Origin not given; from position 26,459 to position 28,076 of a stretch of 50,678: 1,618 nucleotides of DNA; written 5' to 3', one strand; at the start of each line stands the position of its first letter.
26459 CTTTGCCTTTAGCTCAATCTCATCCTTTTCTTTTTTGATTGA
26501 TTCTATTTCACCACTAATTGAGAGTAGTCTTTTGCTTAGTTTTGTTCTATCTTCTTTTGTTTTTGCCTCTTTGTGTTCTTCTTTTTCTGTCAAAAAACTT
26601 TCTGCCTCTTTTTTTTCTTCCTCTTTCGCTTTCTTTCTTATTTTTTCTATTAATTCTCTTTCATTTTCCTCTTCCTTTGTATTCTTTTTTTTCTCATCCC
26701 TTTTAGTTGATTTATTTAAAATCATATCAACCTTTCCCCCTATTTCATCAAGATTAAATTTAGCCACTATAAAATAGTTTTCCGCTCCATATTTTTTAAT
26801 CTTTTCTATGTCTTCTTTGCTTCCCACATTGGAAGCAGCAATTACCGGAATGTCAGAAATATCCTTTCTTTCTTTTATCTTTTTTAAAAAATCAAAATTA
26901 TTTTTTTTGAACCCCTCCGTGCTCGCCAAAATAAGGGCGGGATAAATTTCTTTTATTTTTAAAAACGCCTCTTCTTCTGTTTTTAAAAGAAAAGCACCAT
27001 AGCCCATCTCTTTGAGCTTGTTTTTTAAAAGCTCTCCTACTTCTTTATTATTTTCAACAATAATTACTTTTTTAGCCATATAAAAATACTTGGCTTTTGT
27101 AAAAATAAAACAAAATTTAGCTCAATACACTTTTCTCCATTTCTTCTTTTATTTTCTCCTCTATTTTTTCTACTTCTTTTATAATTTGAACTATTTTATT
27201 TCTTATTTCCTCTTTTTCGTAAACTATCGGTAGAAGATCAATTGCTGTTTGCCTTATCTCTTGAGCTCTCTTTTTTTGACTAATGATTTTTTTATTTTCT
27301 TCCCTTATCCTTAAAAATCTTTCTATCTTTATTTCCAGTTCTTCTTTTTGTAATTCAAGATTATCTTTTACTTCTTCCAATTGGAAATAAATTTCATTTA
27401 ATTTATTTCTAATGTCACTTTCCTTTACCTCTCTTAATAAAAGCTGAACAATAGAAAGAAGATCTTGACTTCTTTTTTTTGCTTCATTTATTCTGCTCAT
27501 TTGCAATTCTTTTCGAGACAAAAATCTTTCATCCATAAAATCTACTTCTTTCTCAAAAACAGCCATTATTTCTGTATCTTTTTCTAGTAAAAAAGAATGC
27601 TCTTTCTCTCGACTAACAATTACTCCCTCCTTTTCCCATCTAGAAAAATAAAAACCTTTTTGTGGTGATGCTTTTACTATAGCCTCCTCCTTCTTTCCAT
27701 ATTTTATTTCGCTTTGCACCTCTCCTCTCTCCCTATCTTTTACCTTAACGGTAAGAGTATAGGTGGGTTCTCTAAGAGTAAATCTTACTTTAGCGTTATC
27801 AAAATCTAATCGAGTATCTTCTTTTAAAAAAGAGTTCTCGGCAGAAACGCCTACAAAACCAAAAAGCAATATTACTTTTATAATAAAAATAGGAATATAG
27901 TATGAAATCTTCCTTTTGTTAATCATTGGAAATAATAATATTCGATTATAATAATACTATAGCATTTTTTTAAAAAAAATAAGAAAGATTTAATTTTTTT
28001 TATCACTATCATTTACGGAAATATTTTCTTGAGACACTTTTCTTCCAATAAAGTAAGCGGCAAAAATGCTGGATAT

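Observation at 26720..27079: Phosphorylation-incompetent receiver domain as the cytoplasmic head of an extracellular adhesin-like protein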

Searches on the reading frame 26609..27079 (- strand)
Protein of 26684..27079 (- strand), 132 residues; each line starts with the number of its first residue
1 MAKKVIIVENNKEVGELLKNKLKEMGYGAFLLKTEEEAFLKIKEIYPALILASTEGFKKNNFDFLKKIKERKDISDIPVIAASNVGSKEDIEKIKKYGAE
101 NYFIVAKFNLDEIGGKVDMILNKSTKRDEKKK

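Call 5: search_solved_structures(query=window:26684-27079:-, max_evalue=0.01, show_alignments=4)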
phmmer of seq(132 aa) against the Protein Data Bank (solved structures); distinct sequences matched with E-value up to 0.01: 49.
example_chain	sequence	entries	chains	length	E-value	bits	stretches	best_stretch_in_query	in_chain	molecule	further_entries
9xzo_A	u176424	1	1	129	1.8e-09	41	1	4-122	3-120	De novo protein M1X0B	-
1m5t_A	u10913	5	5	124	2.7e-07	34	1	3-103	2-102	cell division response regulator DivK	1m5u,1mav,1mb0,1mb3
3h1f_A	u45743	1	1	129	4.8e-07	33.2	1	3-122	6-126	Chemotaxis protein cheY homolog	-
9lbr_A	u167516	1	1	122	6.5e-07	32.8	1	1-101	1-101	Response regulator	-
3gwg_A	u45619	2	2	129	6.7e-07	32.7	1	3-122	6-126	Chemotaxis protein cheY homolog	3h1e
4ja2_A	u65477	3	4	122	1e-06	32.2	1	1-101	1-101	Response regulator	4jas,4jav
6rh1_C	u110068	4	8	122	1.1e-06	32.1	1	1-101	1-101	Response regulator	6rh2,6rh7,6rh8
3h1g_A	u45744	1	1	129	1.3e-06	31.8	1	3-122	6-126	Chemotaxis protein cheY homolog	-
3dge_C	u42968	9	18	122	1.7e-06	31.5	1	1-101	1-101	Response regulator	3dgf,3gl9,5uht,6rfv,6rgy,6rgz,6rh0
6azr_B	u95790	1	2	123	1.7e-06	31.5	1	1-101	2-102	Chemotaxis regulator-transmits chemoreceptor signals to flagelllar motor components CheY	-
7cci_A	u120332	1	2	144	3.3e-06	30.5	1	3-124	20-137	AdeR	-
8svz_A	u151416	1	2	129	4.2e-06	30.2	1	1-127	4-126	Two-component response regulator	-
1zes_A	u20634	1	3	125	5.7e-06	29.7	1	1-122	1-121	Phosphate regulon transcriptional regulatory protein phoB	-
1b00_A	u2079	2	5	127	5.9e-06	29.7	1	1-122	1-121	PHOSPHATE REGULON TRANSCRIPTIONAL REGULATORY PROTEIN PHOB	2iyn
5x5j_A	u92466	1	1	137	1.4e-05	28.5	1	3-124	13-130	AdeR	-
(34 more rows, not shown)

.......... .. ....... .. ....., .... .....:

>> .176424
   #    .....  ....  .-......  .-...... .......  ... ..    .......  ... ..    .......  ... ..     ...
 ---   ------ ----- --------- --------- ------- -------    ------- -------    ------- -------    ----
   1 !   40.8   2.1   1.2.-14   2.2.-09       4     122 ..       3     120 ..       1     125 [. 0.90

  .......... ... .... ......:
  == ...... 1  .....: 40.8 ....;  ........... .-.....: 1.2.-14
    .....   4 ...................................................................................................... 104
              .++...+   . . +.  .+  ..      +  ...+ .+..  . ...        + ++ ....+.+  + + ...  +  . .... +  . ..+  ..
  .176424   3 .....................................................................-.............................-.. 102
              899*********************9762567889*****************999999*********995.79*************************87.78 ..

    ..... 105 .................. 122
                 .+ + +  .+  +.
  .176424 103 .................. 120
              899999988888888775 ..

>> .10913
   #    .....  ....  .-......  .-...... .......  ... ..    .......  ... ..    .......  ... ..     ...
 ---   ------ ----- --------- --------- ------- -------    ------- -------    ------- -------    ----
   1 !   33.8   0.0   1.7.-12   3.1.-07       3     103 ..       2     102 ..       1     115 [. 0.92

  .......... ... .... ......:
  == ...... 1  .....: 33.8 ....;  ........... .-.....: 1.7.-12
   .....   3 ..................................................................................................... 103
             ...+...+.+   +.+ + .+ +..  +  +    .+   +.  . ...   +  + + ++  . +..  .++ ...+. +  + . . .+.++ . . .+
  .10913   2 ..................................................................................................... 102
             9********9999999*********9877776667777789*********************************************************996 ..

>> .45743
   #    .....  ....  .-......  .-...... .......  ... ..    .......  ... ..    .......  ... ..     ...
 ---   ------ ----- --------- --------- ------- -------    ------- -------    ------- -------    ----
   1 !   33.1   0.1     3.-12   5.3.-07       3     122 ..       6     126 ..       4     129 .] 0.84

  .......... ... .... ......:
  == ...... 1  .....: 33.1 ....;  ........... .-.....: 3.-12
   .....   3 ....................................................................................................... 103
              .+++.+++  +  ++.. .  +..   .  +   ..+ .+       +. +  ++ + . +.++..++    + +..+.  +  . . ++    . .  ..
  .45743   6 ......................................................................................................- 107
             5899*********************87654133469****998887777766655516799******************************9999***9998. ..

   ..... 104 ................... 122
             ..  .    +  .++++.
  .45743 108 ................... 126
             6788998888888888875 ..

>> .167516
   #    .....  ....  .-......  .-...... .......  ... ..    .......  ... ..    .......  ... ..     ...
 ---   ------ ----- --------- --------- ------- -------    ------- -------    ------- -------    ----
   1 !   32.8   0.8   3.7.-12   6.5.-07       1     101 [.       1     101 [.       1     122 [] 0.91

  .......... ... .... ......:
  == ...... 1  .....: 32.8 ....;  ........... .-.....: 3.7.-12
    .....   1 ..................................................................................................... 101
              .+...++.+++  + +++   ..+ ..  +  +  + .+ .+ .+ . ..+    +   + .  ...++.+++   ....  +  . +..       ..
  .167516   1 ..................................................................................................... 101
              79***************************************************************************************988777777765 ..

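Call 23: search_protein_representatives(protein=window:26702-27079:-)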
Query: 126 residues. Proteins with E-value up to 0.001 (for the whole library): 5093; up to 1e-10: 205; up to 1e-30: 1. The best 150 are listed.
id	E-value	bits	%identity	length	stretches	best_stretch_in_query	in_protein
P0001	3.7e-69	246.3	100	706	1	1-126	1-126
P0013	1.0e-26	109.5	33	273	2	3-122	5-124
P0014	6.3e-26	107.0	33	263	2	1-123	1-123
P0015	8.9e-25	103.3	33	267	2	1-117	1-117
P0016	3.5e-24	101.4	33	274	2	2-123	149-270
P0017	6.1e-24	100.6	32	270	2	4-125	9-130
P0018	9.8e-24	99.9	36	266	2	3-123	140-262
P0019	4.1e-23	97.9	32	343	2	1-120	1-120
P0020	1.0e-22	96.7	32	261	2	5-123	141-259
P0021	1.3e-22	96.4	32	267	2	3-124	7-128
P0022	1.7e-22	96.0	33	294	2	4-123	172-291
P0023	4.4e-22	94.6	32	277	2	2-126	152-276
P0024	6.8e-22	94.0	32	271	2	5-123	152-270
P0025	1.3e-21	93.1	32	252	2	5-121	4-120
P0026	1.4e-21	93.0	25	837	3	3-121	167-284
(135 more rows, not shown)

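Call 32: find_homologous_proteins(query=window:26702-27079:-, max_evalue=0.001)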
Query seq(126 aa) (126 aa): 28 proteins with E <= 0.001 among 1085 candidates.
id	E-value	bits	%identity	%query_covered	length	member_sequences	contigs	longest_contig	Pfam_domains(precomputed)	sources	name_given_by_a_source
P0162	7.1e-18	83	44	99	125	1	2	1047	PF00072.31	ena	-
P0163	1.4e-11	62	34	96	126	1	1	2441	PF00072.31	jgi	jgi:DNA-binding response OmpR family regulator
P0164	2.6e-11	62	39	97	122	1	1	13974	PF00072.31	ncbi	-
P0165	3.5e-11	61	37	94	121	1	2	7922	PF00072.31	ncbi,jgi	jgi:DNA-binding response OmpR family regulator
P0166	3.7e-11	61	40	96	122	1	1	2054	PF00072.31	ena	-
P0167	7.2e-11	60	35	96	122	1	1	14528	PF00072.31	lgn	-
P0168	1.1e-10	60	36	96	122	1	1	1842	PF00072.31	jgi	jgi:DNA-binding response OmpR family regulator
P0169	2.4e-10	58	35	96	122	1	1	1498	PF00072.31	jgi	jgi:DNA-binding response OmpR family regulator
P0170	5.2e-10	57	33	96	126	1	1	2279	PF00072.31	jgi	jgi:DNA-binding response OmpR family regulator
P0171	6.0e-10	57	35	90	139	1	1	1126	PF00072.31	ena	-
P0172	1.2e-9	56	34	98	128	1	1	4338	PF00072.31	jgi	-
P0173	9.9e-9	53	37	95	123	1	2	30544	PF00072.31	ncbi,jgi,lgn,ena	ncbi:MAG: response regulator [Candidatus Paceibacterota bacterium]|jgi:CheY-like chemotaxis protein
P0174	1.0e-8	53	36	94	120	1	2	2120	PF00072.31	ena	-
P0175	3.2e-8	52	33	98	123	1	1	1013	PF00072.31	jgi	jgi:DNA-binding response OmpR family regulator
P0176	3.7e-8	51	34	82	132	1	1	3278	PF00072.31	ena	-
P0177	8.5e-8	50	30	95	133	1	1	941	PF00072.31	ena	-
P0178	9.9e-8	50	32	94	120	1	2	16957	PF00072.31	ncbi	-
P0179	1.0e-7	50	35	97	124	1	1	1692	PF00072.31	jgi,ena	-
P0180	2.0e-7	49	34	95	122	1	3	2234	PF00072.31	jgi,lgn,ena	-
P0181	8.4e-7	47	35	95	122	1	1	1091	PF00072.31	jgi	-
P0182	1.1e-6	47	35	95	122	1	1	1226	PF00072.31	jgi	-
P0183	1.5e-6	46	34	94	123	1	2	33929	PF00072.31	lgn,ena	-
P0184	2.0e-6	46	34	95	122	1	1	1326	PF00072.31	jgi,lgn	-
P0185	2.2e-6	46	39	60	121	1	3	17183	PF00072.31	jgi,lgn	-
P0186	6.1e-6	44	34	94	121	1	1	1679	PF00072.31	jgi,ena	-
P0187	1.1e-5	43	36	51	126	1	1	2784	PF00072.31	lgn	-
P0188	1.8e-4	40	34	52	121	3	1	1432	PF00072.31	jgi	-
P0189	3.4e-4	39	34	90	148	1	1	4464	PF00072.31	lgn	-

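Call 45: predict_structure(alignment_id=A3)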
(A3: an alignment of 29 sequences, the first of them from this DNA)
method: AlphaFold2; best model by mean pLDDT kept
length: 157 residues; sequences in the alignment: 29
mean_pLDDT: 84.8   pTM: 0.73
mean pLDDT of the five models: 84.8, 82.8, 82.3, 81.3, 79.4
residues with pLDDT >= 90: 67; 70-90: 67; 50-70: 22; < 50: 1
segments of 3 or more residues with pLDDT < 50: none
pLDDT, mean of each block of 10 residues (from residue 1): 90 92 96 91 95 71 86 92 80 89 86 91 68 66 86 74
secondary structure, 60 per line:
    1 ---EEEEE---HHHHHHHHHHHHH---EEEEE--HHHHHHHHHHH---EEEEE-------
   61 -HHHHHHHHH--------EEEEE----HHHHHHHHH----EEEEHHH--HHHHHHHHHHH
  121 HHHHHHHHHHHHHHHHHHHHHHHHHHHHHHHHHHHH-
elements in order: E4-8 H12-24 E28-32 H35-45 E49-53 H62-70 E79-83 H88-96 E101-104 H110-156

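Call 50: fold_search(model_id=the predicted structure, library=pdb)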
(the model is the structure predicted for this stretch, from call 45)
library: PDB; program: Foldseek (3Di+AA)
matches with E <= 10: 1688; with E <= 0.001: 590
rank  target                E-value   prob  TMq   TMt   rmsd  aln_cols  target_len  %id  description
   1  1m5t                  4.8e-10  1.00  0.72  0.92   1.2       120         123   28  CRYSTAL STRUCTURE OF THE RESPONSE REGULATOR DIVK (released 2002-11-15)
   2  1mb3                  7.1e-10  1.00  0.69  0.92   1.1       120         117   27  CRYSTAL STRUCTURE OF THE RESPONSE REGULATOR DIVK AT PH 8.5 IN COMPLEX WITH MG2+ (released 2002-12-04)
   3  1mav                  8.1e-10  1.00  0.69  0.91   1.4       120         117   26  CRYSTAL STRUCTURE OF THE RESPONSE REGULATOR DIVK AT PH 6.0 IN COMPLEX WITH MN2+ (released 2002-12-04)
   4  5uht_B                1.1e-09  1.00  0.73  0.94   1.3       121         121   26  Structure of the Thermotoga maritima HK853-BeF3-RR468 complex at pH 5.0 (released 2017-12-27)
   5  6ifh                  1.1e-09  1.00  0.70  0.91   1.6       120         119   27  Unphosphorylated Spo0F from Paenisporosarcina sp. TG-14 (released 2019-01-16)
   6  3gl9_B                2.0e-09  1.00  0.73  0.93   1.3       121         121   26  The structure of a histidine kinase-response regulator complex sheds light into two-component signaling and reveals a  (released 2009-10-27)
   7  9dvt_R                2.1e-09  1.00  0.73  0.49   1.5       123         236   18  Cryo-EM structure of RpaA bound to PkaiBC DNA and the CTD of the alpha subunit of RNAP from the cyanobacterium Synecho (released 2025-10-15)
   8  6rh1_C                2.3e-09  1.00  0.73  0.94   1.2       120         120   26  Revisiting pH-gated conformational switch. Complex HK853-RR468 D53A pH 7 (released 2020-02-19)
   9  8svz_B                2.6e-09  1.00  0.72  0.94   1.4       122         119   24  Structure of the Francisella response regulator KdpE receiver domain (released 2024-06-12)
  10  3dge_C                2.8e-09  1.00  0.73  0.93   1.4       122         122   27  Structure of a histidine kinase-response regulator complex reveals insights into Two-component signaling and a novel c (released 2009-07-07)
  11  6rh8_C                3.2e-09  1.00  0.73  0.94   1.2       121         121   26  Revisiting pH-gated conformational switch. Complex HK853 mutant H260A -RR468 mutant D53A pH 5.3 (released 2020-02-19)
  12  9dvt_S                3.4e-09  1.00  0.74  0.51   1.4       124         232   18  Cryo-EM structure of RpaA bound to PkaiBC DNA and the CTD of the alpha subunit of RNAP from the cyanobacterium Synecho (released 2025-10-15)
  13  1m5u                  3.4e-09  1.00  0.66  0.90   1.6       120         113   24  CRYSTAL STRUCTURE OF THE RESPONSE REGULATOR DIVK. STRUCTURE AT PH 8.0 IN THE APO-FORM (released 2002-11-15)
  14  4ja2                  3.6e-09  1.00  0.73  0.93   1.4       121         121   26  Structural basis of a rationally rewired protein-protein interface (RR468mutant V13P, L14I, I17M and N21V) (released 2013-09-04)
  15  8fk2_A                3.6e-09  1.00  0.72  0.92   1.5       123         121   24  The N-terminal VicR from Streptococcus mutans (released 2023-10-25)
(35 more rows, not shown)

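Call 67: find_encoding_contigs(protein=P0173, flank=5000, max_places=2)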
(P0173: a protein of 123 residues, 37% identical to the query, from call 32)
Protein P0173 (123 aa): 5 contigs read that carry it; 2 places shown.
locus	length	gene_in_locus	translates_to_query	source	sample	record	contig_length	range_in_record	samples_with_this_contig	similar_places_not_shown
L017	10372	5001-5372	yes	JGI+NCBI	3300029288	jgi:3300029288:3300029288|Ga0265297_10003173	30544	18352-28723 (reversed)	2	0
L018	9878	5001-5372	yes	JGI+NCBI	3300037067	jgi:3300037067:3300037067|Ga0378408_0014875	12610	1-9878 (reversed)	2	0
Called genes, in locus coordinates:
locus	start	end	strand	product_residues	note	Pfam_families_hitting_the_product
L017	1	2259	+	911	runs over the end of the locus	PF00005:ABC_tran (faint), PF02463:SMC_N (faint), PF13191:AAA_16 (faint), PF13304:AAA_21 (faint), PF13555:AAA_29 (faint), PF20703:nSTAND1 (faint), PF17760:UvrA_inter, PF00684:DnaJ_CXXCXGXG (faint)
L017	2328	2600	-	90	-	-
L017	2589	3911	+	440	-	PF01541:GIY-YIG (faint), PF27096:UvrC_M, PF02151:UVR (weak), PF08459:UvrC_RNaseH_dom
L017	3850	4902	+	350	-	PF00512:HisKA, PF02518:HATPase_c, PF13581:HATPase_c_2 (weak)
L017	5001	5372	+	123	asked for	PF00072:Response_reg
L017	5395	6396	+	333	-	PF01820:Dala_Dala_lig_N, PF02655:ATP-grasp_3, PF07478:Dala_Dala_lig_C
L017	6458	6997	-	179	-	-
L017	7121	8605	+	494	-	PF16403:Bact_surface_Ig-like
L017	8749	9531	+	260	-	PF06182:ABC2_membrane_6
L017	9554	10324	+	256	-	PF06182:ABC2_membrane_6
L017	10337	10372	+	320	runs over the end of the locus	PF00005:ABC_tran, PF13304:AAA_21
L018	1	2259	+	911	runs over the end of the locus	PF00005:ABC_tran (faint), PF02463:SMC_N (faint), PF13191:AAA_16 (faint), PF13304:AAA_21 (faint), PF13555:AAA_29 (faint), PF20703:nSTAND1 (faint), PF17760:UvrA_inter, PF00684:DnaJ_CXXCXGXG (faint)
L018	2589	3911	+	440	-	PF01541:GIY-YIG (faint), PF27096:UvrC_M, PF02151:UVR (weak), PF08459:UvrC_RNaseH_dom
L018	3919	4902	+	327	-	PF00512:HisKA, PF13581:HATPase_c_2 (weak), PF02518:HATPase_c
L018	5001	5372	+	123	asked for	PF00072:Response_reg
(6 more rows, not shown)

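Call 71: find_encoding_contigs(protein=P0164, flank=4000, max_places=2)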
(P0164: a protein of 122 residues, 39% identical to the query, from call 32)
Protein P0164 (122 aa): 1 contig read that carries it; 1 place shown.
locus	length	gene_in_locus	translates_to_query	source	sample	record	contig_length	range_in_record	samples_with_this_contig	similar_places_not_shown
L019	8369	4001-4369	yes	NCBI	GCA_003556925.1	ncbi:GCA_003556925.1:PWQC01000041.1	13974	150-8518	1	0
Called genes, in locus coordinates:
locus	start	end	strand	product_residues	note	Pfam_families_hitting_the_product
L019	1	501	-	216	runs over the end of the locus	?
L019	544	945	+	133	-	PF02367:TsaE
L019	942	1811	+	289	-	PF02739:5_3_exonuc_N, PF01367:5_3_exonuc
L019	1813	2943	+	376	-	PF13426:PAS_9 (faint), PF00989:PAS (weak), PF00512:HisKA (weak), PF02518:HATPase_c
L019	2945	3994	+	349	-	PF00989:PAS (weak), PF00512:HisKA, PF02518:HATPase_c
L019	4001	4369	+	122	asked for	PF00072:Response_reg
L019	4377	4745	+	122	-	PF00072:Response_reg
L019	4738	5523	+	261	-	PF01149:Fapy_DNA_glyco, PF06831:H2TH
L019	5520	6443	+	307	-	PF06144:DNA_pol3_delta, PF21694:DNA_pol3_delta_C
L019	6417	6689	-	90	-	PF01649:Ribosomal_S20p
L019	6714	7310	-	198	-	PF13489:Methyltransf_23, PF01209:Ubie_methyltran (weak), PF01555:N6_N4_Mtase (faint), PF02353:CMAS (weak), PF13847:Methyltransf_31, PF08241:Methyltransf_11, PF08242:Methyltransf_12, PF13649:Methyltransf_25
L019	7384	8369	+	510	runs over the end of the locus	PF04055:Radical_SAM, PF16199:Radical_SAM_C, PF00583:Acetyltransf_1 (weak), PF13508:Acetyltransf_7 (weak), PF13673:Acetyltransf_10 (weak)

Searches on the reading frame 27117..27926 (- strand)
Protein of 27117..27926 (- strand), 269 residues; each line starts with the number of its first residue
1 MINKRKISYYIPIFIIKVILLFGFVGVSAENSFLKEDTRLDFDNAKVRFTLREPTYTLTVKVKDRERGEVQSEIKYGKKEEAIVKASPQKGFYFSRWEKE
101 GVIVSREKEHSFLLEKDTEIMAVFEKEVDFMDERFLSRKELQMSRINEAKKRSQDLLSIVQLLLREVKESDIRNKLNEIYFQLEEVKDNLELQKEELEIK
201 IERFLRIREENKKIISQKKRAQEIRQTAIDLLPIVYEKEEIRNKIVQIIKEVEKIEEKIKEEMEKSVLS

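Call 3: search_protein_families(library=pfam, proteins=[window:27117-27926:-], max_evalue=1)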
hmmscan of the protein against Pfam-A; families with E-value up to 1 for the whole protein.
window:27117-27926:- (269 aa): 2 families
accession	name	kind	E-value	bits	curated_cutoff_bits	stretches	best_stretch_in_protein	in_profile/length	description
PF18998.6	Flg_new_2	-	1.8e-07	31.5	23.6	1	59-126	2-71/73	Divergent InlB B-repeat domain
PF12892.13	FctA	-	0.14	13.4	22.1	1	52-81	83-112/120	Spy0128-like isopeptide containing domain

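Call 4: search_protein_families(library=ncbifam, proteins=[window:27117-27926:-], max_evalue=1)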
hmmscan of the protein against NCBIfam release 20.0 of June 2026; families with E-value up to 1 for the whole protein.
window:27117-27926:- (269 aa): 1 family
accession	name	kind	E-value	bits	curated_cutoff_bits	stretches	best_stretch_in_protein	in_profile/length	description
TIGR03786.1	strep_pil_rpt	domain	0.055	13.7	31.85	1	55-81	32-58/70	streptococcal pilin isopeptide linkage domain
